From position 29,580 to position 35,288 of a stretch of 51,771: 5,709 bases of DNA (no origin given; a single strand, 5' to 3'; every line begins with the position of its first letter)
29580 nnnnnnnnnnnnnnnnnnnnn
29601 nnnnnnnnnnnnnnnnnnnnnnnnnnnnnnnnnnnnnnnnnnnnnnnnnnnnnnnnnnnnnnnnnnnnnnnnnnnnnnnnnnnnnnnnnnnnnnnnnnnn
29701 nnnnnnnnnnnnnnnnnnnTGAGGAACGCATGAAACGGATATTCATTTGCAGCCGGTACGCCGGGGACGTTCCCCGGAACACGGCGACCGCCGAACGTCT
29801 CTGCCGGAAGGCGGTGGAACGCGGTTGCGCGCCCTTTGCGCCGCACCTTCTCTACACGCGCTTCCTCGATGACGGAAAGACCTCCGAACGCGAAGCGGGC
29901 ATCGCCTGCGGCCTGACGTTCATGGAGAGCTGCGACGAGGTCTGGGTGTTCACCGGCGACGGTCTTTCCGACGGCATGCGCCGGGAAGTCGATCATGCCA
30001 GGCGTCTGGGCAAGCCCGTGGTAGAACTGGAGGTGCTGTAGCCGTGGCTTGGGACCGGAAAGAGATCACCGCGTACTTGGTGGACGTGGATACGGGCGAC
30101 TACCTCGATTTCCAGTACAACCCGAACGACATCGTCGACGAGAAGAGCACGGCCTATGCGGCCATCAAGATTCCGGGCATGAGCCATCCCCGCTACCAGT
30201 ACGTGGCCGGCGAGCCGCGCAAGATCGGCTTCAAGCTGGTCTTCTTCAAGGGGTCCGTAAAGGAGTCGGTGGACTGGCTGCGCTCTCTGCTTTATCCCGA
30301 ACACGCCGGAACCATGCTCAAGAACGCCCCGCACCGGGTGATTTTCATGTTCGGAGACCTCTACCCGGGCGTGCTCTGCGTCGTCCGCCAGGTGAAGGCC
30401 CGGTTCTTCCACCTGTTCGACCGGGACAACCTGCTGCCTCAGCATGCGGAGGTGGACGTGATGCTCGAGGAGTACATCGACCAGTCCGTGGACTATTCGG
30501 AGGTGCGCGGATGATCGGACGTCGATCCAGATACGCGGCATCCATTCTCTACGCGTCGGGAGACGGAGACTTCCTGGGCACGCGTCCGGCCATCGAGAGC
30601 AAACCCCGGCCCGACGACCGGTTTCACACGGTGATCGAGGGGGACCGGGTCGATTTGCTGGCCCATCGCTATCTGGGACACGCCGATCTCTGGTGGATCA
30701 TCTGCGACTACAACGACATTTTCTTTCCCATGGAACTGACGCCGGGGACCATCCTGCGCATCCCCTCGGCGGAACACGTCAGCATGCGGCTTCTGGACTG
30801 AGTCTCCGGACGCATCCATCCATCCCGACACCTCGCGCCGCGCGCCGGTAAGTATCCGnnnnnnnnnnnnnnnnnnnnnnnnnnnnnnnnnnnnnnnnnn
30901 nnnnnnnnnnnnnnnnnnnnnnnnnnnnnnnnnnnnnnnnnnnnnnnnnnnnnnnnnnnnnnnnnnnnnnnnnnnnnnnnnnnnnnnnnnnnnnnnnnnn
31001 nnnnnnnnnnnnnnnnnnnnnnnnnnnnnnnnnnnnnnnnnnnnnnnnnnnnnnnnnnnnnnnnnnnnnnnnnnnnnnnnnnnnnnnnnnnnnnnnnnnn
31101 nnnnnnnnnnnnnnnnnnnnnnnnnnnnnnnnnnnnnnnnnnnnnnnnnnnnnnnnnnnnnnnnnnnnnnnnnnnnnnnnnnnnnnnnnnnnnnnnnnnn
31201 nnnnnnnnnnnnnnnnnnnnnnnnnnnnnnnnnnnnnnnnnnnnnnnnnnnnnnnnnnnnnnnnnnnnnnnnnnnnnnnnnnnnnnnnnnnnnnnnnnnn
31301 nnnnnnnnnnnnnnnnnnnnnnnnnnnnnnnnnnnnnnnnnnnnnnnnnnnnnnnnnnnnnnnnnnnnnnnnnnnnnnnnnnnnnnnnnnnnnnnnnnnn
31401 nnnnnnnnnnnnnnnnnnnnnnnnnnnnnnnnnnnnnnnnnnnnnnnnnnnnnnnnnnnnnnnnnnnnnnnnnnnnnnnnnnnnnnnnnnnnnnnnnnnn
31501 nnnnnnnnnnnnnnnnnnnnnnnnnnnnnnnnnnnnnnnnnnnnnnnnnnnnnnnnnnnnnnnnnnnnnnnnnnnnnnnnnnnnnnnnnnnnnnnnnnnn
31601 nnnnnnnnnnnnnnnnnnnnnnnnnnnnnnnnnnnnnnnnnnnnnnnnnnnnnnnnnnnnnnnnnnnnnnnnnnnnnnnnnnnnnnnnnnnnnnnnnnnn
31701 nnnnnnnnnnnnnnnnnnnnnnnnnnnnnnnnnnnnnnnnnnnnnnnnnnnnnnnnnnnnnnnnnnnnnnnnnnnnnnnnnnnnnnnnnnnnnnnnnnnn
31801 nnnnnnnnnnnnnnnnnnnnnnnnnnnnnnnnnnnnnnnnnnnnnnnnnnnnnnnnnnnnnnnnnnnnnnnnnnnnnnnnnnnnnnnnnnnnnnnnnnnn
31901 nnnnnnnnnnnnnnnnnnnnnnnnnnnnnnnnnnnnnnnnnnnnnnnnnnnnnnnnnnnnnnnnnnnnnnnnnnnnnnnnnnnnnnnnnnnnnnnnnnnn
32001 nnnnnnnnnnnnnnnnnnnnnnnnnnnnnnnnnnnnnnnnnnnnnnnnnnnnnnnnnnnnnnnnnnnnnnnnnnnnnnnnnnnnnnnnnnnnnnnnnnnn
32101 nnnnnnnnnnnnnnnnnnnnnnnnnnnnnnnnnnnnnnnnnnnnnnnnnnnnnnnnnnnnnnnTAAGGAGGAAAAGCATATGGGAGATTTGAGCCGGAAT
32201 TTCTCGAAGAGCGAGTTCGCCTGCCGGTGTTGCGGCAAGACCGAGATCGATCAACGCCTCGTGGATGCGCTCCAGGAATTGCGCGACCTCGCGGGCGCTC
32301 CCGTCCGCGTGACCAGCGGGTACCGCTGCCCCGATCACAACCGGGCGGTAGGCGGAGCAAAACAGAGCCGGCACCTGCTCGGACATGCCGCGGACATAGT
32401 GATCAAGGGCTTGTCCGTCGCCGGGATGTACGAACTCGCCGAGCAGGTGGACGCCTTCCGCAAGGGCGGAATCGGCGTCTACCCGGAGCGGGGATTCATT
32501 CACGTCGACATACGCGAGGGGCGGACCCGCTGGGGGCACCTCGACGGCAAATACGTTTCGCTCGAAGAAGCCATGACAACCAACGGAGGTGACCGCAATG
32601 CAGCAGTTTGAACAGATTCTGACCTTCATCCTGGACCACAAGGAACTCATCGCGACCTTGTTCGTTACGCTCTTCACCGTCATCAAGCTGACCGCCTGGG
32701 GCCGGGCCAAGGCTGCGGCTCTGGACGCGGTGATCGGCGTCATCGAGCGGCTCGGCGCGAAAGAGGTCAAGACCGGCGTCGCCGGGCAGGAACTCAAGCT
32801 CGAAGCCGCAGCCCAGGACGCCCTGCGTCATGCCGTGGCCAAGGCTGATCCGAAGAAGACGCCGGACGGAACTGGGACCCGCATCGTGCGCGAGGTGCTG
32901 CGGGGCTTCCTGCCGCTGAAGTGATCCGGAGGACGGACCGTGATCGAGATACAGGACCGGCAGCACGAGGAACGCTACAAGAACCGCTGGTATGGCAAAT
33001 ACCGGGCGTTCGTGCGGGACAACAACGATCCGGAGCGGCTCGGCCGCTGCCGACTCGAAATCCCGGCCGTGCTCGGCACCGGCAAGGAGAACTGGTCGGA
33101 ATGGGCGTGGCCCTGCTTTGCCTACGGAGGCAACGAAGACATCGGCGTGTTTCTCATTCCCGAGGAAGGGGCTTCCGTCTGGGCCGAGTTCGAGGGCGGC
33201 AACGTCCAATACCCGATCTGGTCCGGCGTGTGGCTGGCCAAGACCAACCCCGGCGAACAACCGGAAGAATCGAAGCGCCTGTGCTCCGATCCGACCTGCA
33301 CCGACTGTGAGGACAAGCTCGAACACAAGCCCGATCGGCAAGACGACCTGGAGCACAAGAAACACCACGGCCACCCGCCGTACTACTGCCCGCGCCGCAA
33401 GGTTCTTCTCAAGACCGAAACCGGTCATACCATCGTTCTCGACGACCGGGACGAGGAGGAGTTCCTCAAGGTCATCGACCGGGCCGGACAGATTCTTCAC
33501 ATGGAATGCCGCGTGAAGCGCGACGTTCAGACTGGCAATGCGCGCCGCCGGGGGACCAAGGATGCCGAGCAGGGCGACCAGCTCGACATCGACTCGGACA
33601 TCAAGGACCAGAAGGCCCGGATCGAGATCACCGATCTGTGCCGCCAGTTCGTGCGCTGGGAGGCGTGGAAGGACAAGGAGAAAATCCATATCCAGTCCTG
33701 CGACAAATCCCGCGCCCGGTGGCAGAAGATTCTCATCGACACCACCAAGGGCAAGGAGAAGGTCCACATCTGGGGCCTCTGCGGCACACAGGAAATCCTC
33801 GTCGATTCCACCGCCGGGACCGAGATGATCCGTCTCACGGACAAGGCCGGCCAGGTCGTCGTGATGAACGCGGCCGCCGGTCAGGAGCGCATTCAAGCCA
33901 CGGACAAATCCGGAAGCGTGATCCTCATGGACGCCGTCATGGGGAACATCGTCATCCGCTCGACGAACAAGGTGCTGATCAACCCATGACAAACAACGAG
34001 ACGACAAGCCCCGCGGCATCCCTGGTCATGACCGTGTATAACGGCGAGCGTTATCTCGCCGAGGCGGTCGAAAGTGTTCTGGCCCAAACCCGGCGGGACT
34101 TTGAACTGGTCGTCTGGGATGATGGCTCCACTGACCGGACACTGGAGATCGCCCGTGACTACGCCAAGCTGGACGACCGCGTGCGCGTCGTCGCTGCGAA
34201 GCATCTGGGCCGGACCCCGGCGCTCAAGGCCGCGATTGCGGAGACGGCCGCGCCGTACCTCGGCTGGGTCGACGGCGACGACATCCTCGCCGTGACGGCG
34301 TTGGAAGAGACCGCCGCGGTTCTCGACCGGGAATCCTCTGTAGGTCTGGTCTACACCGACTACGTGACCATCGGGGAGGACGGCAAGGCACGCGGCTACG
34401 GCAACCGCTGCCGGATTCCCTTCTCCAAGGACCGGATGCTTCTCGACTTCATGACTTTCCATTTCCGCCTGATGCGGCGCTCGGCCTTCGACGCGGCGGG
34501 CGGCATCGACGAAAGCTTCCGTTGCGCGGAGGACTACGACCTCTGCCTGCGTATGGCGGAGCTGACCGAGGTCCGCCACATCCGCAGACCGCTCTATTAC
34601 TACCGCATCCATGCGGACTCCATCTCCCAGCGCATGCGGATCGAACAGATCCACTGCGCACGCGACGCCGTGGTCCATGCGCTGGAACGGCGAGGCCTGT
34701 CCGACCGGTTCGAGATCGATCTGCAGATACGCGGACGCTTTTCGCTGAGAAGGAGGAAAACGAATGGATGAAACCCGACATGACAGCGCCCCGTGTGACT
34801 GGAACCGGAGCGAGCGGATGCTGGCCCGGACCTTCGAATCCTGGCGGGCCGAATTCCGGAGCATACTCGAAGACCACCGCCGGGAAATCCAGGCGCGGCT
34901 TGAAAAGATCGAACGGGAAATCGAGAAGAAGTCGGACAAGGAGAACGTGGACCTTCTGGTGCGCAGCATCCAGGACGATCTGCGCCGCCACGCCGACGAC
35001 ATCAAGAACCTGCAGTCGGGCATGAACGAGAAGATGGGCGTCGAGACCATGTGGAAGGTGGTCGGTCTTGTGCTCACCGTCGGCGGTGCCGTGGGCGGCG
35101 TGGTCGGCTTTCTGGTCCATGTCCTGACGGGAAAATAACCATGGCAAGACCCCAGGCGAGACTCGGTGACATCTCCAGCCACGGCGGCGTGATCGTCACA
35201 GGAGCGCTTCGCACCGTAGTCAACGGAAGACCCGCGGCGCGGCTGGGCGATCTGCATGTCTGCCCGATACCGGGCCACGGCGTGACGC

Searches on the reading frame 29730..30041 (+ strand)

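Call 12: search_protein_families(library=phrogs, proteins=[window:29730-30041:+], max_evalue=0.01)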
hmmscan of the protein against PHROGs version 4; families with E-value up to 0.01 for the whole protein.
window:29730-30041:+ (103 aa): 2 families
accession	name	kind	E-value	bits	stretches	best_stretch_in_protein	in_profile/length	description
phrog_355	-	DNA, RNA and nucleotide metabolism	1.7e-28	100.8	1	1-100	74-172/249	nucleoside 2-deoxyribosyltransferase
phrog_24212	-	unknown function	3.7e-09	37.3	1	14-95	111-194/204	-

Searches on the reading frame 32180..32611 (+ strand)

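Call 12: search_protein_families(library=phrogs, proteins=[window:32180-32611:+], max_evalue=0.01)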
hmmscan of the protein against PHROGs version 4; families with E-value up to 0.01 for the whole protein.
window:32180-32611:+ (143 aa): 4 families
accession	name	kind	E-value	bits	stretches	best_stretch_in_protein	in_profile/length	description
phrog_894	-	lysis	7.1e-38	131.6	1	3-125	45-180/389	endolysin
phrog_17373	-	other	6.1e-26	92.5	1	7-120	21-130/224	peptidase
phrog_28234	-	lysis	7.1e-10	39.5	1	19-117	266-365/372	endolysin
phrog_25247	-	other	9.3e-08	32.6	1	26-115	423-507/520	peptidase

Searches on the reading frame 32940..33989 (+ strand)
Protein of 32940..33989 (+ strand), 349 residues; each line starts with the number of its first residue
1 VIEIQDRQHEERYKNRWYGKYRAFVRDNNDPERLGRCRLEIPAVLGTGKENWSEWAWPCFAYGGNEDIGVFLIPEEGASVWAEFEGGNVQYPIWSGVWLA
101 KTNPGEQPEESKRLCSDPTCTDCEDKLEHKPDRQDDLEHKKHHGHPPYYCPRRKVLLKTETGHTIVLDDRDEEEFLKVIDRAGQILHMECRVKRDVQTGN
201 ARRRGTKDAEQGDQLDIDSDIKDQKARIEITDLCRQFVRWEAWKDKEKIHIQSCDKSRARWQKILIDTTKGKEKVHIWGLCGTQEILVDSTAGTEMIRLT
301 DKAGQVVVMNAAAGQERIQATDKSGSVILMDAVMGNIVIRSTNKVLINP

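Call 12: search_protein_families(library=phrogs, proteins=[window:32940-33989:+], max_evalue=0.01)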
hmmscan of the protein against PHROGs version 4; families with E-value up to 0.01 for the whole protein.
window:32940-33989:+ (349 aa): 0 families

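Call 53: search_protein_families(library=pfam, proteins=[window:32940-33989:+], max_evalue=0.001)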
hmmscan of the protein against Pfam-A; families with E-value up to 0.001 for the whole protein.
window:32940-33989:+ (349 aa): 1 family
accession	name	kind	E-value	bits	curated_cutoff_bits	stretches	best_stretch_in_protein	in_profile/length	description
PF04717.18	Phage_base_V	-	1.4e-15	57.8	23.8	1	21-98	1-74/75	Type VI secretion system/phage-baseplate injector OB domain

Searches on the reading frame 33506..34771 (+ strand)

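Call 12: search_protein_families(library=phrogs, proteins=[window:33506-34771:+], max_evalue=0.01)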
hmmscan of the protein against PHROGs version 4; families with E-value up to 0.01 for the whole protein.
window:33506-34771:+ (421 aa): 4 families
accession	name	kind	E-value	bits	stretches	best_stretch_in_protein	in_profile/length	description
phrog_841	-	moron, auxiliary metabolic gene and host takeover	8.4e-08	33.1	1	172-249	5-87/309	GtrB-like O-antigen conversion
phrog_22739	-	moron, auxiliary metabolic gene and host takeover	4.3e-05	23.7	1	172-288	5-123/327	GtrB-like O-antigen conversion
phrog_19440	-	unknown function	0.00017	22.5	1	235-384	41-189/202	-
phrog_9549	-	moron, auxiliary metabolic gene and host takeover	0.00059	20.9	0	181-277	13-111/221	glycosyltransferase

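Call 53: search_protein_families(library=pfam, proteins=[window:33506-34771:+], max_evalue=0.001)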
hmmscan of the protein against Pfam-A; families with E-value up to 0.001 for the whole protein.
window:33506-34771:+ (421 aa): 3 families
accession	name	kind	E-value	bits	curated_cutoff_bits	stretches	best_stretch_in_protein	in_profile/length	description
PF00535.33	Glycos_transf_2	-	2.6e-29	102.8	23.3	1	172-329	1-165/168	Glycosyl transferase family 2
PF13641.12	Glyco_tranf_2_3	-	1.8e-12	48.2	27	1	169-352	1-196/230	Glycosyltransferase like family 2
PF10111.15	Glyco_tranf_2_2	-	3.2e-09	37.1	27.3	1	172-373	1-222/276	Glycosyltransferase like family 2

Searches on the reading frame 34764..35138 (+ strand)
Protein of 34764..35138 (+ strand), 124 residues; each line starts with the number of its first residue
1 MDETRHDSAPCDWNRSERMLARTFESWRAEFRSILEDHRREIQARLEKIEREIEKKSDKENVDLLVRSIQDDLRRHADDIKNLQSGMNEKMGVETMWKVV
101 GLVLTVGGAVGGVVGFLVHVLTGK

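Call 51: search_protein_families(library=pfam, proteins=[window:34764-35138:+], max_evalue=0.001)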
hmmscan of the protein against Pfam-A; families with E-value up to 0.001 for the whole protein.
window:34764-35138:+ (124 aa): 1 family
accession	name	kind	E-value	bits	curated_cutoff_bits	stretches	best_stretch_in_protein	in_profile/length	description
PF20990.2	DUF2207_C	-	0.00056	20.1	33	1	28-120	74-161/247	Predicted membrane protein (DUF2207) C-terminal domain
